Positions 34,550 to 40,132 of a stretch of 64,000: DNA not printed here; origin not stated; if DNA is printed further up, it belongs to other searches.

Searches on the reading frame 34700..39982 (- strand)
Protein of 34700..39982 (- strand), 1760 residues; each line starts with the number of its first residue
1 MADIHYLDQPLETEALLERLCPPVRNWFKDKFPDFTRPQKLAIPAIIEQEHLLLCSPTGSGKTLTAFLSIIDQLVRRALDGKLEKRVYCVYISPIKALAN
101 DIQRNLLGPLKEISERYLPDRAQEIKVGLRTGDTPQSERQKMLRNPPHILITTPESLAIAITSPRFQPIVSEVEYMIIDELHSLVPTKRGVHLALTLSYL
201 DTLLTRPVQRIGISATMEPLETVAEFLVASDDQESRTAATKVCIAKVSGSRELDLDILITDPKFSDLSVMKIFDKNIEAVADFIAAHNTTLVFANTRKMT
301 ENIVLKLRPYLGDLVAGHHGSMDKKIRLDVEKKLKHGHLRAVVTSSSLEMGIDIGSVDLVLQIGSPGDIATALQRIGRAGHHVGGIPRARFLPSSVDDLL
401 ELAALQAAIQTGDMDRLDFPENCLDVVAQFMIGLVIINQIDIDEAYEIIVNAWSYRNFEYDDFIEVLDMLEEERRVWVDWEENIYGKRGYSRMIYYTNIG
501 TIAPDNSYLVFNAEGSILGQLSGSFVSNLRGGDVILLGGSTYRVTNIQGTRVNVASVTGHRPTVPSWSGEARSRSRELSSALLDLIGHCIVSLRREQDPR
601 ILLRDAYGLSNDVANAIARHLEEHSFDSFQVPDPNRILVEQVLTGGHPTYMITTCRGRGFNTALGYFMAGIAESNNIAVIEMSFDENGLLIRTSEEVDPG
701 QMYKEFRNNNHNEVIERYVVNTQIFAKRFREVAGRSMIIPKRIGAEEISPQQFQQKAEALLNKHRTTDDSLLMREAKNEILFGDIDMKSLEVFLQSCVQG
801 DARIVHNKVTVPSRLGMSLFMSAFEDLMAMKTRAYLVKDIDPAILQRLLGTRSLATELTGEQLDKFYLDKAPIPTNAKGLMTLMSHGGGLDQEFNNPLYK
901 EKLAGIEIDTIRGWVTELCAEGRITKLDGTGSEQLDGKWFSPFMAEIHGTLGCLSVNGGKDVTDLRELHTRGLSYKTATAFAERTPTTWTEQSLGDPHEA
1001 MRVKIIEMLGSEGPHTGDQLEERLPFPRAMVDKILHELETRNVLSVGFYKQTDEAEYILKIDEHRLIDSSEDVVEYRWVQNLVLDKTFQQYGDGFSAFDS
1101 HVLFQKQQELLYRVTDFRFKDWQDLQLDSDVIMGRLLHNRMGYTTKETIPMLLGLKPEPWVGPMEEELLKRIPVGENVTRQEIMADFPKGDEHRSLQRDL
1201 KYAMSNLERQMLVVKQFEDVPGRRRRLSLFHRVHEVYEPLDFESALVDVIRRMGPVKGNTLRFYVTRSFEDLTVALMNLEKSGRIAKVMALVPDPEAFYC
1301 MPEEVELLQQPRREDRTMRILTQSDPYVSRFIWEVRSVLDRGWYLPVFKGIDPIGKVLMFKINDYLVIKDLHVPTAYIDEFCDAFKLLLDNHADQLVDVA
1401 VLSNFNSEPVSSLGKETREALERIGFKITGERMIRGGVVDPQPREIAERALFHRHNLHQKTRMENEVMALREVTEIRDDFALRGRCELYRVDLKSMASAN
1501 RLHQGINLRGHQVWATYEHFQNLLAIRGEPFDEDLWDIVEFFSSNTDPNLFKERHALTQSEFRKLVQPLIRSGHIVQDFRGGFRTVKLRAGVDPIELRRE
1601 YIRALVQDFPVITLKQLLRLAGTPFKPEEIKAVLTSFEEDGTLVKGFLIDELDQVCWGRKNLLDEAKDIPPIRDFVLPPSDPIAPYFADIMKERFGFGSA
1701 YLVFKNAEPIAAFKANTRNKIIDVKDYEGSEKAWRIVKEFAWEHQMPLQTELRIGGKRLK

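Call 8: search_protein_families(library=pfam, proteins=[window:34700-39982:-], max_evalue=0.001)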
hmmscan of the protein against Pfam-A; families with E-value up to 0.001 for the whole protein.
window:34700-39982:- (1760 aa): 6 families
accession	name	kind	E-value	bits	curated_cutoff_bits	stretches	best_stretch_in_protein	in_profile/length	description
PF00270.35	DEAD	-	7.8e-31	107.5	26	1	36-218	1-161/167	DEAD/DEAH box helicase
PF08494.16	DEAD_assoc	-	2.4e-29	103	23.5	1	631-815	1-190/191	DEAD/H associated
PF19306.5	WH_Lhr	-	4.4e-26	91.7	27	1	408-561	2-165/168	Large helicase-related protein, winged helix domain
PF00271.37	Helicase_C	-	6.8e-19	68.6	23.5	1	278-381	4-108/110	Helicase conserved C-terminal domain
PF06224.18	AlkZ-like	-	4e-08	33.7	25.9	0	1159-1328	83-252/329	DNA glycosylase AlkZ-like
PF04851.21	ResIII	-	9.9e-08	32.5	22.5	1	38-218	7-163/164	Type III restriction enzyme, res subunit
